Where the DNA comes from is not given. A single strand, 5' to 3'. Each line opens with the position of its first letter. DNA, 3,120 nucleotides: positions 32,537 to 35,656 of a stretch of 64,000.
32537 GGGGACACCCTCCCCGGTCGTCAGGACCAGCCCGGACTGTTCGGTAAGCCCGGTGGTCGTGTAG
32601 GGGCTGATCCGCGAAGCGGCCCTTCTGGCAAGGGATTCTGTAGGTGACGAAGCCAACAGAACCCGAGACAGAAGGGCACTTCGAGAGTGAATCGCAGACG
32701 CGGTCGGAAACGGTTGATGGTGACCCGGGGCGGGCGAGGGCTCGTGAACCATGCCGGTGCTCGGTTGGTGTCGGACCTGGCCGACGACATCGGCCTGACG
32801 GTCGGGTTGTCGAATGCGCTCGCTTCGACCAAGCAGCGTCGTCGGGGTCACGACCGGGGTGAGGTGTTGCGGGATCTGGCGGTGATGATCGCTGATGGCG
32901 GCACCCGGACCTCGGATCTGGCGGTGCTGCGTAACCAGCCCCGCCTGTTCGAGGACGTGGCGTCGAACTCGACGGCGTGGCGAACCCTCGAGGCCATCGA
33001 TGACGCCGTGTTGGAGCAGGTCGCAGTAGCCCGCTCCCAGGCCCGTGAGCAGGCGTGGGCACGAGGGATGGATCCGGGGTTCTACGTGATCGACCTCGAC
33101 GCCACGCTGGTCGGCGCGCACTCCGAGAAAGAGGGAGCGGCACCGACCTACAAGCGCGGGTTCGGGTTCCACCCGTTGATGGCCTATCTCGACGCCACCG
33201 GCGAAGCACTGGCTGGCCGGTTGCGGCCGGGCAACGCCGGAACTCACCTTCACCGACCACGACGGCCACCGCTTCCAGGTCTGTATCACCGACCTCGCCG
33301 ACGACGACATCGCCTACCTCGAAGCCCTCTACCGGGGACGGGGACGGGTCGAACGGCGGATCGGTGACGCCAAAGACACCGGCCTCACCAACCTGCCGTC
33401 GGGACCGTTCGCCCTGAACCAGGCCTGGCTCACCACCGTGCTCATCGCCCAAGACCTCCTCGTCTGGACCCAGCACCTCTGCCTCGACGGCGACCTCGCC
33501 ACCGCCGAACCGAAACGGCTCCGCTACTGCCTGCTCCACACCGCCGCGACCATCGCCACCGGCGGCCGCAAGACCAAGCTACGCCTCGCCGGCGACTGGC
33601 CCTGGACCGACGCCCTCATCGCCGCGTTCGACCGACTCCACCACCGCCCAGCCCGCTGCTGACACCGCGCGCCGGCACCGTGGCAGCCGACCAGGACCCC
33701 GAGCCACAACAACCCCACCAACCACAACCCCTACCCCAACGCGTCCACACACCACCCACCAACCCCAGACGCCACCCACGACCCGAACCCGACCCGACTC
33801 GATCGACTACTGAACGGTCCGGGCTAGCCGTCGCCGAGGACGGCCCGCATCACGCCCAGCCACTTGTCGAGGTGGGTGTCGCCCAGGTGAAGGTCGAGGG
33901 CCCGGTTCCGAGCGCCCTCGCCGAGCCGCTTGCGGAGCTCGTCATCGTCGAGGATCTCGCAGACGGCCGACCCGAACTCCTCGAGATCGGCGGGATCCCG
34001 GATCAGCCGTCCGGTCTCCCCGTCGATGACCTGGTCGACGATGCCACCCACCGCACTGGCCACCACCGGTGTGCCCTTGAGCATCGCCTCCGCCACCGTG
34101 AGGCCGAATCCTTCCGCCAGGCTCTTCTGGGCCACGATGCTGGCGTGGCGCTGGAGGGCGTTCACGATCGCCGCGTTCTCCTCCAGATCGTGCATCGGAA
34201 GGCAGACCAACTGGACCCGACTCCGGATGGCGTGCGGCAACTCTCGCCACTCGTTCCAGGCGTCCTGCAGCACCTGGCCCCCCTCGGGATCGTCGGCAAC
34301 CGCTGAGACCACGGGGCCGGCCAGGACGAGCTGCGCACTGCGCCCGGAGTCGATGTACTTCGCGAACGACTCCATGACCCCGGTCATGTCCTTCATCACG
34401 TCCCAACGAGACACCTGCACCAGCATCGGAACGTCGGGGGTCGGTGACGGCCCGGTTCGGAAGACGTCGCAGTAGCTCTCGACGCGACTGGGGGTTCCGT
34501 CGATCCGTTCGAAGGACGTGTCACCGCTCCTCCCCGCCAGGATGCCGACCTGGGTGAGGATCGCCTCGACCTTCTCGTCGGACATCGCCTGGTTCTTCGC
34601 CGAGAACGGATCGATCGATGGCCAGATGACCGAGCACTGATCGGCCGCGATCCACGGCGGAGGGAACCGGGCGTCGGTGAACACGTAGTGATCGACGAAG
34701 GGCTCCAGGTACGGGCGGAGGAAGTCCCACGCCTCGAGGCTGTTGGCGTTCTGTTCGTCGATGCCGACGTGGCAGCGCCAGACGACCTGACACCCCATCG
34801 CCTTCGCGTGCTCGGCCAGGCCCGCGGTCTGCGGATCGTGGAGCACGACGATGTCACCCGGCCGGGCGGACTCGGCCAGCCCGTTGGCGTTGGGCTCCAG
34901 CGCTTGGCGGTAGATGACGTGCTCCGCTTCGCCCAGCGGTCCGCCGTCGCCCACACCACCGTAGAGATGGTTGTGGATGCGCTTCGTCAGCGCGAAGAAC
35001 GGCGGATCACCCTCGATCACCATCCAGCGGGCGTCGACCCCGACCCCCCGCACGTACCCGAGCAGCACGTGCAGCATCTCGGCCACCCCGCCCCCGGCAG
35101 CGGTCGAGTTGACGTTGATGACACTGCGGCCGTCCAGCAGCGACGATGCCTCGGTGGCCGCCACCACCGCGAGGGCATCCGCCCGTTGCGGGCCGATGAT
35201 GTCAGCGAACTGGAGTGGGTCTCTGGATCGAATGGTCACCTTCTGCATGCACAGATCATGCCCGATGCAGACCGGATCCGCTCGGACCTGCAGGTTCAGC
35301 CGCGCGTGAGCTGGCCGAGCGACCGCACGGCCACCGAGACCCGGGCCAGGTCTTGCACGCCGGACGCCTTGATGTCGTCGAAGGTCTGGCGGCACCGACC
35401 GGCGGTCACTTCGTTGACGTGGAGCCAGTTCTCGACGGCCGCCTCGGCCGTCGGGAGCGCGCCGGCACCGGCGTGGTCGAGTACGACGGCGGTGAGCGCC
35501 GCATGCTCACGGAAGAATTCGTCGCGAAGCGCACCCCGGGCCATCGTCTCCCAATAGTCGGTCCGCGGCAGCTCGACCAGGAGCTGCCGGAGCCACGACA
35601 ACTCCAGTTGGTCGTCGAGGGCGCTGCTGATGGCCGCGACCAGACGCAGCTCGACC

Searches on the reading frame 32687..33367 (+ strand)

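Call 28: search_protein_families(library=pfam, proteins=[window:32687-33367:+], max_evalue=0.0001)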
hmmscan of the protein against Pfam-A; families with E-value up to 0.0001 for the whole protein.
window:32687-33367:+ (226 aa): 1 family
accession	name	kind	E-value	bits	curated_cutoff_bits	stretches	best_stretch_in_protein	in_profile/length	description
PF13701.12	DDE_Tnp_1_4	-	4e-28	98.3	34.7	1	6-186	5-194/435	Transposase DDE domain group 1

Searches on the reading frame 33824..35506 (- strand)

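Call 28: search_protein_families(library=pfam, proteins=[window:33824-35506:-], max_evalue=0.0001)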
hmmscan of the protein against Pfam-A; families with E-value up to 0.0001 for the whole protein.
window:33824-35506:- (560 aa): 4 families
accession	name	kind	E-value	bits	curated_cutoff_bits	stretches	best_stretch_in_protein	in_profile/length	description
PF21269.3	TreT_GT1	-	4.5e-41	140.3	27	1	131-281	1-142/144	Trehalose synthase, N-terminal domain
PF00534.26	Glycos_transf_1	-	2.3e-20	73.2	26.4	1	360-535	16-172/172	Glycosyl transferases group 1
PF13692.12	Glyco_trans_1_4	-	2.4e-14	54.2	27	1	444-521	69-142/142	Glycosyl transferases group 1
PF20706.3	GT4-conflict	-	1.7e-07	31.1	26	1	440-493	267-320/385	Family 4 Glycosyltransferase in conflict systems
